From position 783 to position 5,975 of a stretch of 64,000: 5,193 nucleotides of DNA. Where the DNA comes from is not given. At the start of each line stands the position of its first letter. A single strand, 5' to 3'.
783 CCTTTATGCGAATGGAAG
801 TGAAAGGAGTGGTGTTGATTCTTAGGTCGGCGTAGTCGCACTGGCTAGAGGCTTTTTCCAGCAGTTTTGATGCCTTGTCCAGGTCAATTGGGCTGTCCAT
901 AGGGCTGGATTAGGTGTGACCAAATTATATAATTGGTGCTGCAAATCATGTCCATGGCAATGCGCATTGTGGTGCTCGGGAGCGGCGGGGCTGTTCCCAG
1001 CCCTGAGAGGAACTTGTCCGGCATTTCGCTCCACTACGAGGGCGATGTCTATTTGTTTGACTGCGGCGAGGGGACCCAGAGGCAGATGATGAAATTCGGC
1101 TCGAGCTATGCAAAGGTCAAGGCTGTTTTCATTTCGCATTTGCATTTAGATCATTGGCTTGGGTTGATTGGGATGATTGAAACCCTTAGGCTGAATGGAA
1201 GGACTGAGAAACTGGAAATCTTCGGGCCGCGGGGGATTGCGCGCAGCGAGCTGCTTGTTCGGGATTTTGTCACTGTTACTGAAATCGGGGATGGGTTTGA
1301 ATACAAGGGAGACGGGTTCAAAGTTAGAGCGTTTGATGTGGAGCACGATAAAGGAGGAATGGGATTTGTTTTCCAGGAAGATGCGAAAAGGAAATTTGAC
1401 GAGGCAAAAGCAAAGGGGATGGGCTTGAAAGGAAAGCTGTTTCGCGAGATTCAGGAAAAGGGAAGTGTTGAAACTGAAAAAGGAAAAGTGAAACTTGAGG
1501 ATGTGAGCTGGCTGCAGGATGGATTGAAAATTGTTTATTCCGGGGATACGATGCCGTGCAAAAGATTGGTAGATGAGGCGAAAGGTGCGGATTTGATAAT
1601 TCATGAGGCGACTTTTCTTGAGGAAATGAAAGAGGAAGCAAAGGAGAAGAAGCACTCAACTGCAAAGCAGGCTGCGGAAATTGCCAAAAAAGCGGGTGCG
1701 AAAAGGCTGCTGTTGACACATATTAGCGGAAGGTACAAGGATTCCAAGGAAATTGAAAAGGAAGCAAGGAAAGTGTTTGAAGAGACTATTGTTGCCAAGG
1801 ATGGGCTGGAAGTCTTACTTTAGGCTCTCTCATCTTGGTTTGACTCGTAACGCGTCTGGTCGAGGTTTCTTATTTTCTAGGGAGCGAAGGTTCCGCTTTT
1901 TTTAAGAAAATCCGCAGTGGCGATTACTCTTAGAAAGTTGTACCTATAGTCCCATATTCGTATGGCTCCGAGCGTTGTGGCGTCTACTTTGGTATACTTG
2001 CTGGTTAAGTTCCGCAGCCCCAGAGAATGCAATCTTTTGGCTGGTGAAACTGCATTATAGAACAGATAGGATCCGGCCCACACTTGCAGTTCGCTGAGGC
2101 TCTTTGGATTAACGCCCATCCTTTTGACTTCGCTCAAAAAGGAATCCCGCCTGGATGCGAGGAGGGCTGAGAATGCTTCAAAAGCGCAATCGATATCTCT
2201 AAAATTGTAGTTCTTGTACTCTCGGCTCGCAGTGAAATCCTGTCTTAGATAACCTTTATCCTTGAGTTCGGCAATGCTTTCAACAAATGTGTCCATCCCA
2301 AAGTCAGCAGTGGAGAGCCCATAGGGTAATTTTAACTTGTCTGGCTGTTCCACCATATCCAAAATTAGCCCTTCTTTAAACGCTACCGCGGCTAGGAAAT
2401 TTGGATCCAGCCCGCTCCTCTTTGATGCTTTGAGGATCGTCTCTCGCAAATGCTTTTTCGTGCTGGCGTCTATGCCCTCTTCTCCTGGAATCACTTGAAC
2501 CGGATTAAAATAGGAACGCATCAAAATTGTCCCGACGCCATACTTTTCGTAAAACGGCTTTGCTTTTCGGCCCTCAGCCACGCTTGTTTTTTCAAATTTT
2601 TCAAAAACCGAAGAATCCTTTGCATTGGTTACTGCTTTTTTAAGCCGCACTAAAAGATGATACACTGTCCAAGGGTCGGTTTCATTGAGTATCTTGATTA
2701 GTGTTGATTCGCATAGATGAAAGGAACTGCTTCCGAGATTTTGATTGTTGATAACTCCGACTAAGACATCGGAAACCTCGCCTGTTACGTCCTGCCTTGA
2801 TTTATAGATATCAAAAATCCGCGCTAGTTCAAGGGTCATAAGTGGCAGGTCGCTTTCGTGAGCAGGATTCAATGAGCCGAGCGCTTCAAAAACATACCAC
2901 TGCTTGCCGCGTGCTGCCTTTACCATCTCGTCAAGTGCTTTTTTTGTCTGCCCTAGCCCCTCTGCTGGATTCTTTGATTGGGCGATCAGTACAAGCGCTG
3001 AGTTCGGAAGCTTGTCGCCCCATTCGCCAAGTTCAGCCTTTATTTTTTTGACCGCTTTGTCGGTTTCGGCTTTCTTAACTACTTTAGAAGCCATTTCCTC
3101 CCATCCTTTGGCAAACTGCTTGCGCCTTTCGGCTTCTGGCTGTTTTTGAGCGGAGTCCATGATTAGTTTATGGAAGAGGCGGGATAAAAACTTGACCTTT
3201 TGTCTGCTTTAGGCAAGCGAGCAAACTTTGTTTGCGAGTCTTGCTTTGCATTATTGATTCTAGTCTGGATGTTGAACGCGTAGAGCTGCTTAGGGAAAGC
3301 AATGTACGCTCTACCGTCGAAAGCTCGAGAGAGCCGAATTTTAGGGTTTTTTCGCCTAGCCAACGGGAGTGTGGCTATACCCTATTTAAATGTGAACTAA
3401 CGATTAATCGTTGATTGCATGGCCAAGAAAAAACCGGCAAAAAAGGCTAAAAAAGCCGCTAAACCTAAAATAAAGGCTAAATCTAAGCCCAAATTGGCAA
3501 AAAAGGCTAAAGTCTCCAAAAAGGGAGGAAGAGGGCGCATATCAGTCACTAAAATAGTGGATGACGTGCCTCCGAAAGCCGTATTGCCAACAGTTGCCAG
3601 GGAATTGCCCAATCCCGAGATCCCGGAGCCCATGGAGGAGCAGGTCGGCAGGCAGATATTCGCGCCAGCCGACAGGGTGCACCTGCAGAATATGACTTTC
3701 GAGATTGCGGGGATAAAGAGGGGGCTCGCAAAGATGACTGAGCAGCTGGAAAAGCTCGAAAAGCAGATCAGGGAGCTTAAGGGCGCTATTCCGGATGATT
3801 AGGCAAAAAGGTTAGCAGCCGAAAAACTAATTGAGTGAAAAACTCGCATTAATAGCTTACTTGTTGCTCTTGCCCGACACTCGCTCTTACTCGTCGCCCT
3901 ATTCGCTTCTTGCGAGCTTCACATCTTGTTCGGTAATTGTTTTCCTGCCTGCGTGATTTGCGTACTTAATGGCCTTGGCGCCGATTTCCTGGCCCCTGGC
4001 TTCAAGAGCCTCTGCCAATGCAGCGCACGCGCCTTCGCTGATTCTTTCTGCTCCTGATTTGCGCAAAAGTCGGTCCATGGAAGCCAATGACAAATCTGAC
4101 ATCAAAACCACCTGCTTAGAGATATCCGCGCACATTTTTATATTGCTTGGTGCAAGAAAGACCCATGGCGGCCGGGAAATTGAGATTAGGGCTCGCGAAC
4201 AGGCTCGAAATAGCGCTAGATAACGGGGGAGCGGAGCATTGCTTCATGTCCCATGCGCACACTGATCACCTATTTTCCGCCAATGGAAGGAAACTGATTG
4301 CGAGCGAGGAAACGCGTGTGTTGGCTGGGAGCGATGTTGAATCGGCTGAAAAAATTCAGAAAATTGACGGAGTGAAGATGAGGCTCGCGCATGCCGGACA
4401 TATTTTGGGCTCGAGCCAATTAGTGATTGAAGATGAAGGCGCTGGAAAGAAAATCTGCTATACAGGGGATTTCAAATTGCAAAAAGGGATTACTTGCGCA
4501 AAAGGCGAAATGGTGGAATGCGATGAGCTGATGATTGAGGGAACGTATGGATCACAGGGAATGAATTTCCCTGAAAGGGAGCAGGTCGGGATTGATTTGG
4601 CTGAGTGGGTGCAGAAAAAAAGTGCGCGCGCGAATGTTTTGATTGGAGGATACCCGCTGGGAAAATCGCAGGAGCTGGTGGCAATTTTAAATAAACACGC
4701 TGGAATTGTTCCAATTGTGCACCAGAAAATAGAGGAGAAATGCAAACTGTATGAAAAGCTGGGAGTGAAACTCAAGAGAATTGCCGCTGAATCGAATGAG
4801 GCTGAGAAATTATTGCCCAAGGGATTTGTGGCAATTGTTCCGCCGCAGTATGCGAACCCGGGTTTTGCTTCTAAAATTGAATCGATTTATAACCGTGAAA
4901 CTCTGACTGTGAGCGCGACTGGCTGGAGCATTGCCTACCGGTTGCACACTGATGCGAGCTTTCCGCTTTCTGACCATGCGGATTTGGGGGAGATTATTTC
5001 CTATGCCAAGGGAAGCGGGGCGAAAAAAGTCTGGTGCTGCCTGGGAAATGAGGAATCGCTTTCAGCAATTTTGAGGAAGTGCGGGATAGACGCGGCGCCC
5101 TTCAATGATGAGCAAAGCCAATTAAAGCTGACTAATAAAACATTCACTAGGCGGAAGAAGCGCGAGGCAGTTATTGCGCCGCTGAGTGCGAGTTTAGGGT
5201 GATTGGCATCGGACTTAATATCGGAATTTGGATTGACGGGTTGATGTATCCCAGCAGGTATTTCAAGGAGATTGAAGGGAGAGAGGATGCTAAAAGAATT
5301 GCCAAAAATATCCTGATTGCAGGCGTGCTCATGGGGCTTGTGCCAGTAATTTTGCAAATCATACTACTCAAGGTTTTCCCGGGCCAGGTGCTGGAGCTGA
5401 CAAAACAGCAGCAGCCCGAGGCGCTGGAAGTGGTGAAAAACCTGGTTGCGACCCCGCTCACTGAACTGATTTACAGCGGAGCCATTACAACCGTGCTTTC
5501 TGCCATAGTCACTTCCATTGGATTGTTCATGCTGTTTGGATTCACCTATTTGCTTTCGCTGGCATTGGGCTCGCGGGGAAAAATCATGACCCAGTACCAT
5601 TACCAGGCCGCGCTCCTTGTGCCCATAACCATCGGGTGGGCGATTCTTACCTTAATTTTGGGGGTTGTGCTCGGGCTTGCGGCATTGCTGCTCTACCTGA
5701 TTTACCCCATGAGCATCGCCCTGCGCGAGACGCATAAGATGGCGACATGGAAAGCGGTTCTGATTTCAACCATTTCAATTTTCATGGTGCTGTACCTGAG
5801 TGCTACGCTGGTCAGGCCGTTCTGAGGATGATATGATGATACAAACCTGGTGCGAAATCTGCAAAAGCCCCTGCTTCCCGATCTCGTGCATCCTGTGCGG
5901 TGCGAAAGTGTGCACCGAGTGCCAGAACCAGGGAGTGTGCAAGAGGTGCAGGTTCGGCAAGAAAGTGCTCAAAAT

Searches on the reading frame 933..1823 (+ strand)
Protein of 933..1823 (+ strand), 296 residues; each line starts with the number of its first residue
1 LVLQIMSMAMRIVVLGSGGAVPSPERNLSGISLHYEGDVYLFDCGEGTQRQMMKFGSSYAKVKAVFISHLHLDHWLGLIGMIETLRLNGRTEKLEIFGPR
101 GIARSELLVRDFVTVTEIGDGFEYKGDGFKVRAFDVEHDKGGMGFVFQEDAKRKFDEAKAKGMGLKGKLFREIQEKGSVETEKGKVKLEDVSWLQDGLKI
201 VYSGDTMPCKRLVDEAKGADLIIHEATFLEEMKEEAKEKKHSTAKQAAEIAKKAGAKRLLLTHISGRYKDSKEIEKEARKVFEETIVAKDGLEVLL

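Call 91: search_protein_families(library=pfam, proteins=[window:933-1823:+], max_evalue=0.00001)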
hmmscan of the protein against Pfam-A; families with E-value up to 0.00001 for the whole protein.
window:933-1823:+ (296 aa): 3 families
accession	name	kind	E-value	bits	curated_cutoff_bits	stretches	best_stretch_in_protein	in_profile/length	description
PF12706.13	Lactamase_B_2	-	9.5e-22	78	27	2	196-264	133-200/200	Beta-lactamase superfamily domain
PF13691.12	Lactamase_B_4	-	2.9e-09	36.9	27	1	22-73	6-59/63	tRNase Z endonuclease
PF00753.33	Lactamase_B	-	6.1e-09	36.5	22.7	1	36-146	14-120/196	Metallo-beta-lactamase superfamily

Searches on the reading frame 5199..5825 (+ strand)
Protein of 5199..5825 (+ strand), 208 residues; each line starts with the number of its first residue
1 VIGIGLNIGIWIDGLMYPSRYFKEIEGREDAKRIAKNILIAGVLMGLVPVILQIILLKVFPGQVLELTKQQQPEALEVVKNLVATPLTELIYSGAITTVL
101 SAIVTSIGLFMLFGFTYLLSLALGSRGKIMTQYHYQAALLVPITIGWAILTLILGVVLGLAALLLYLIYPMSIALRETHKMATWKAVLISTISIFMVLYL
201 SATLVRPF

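Call 91: search_protein_families(library=pfam, proteins=[window:5199-5825:+], max_evalue=0.00001)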
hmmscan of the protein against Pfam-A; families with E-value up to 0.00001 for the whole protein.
window:5199-5825:+ (208 aa): 1 family
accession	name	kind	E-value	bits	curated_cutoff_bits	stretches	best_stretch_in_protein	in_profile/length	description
PF04893.22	Yip1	-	1.8e-10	41.4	28.6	1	16-202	5-170/173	Yip1 domain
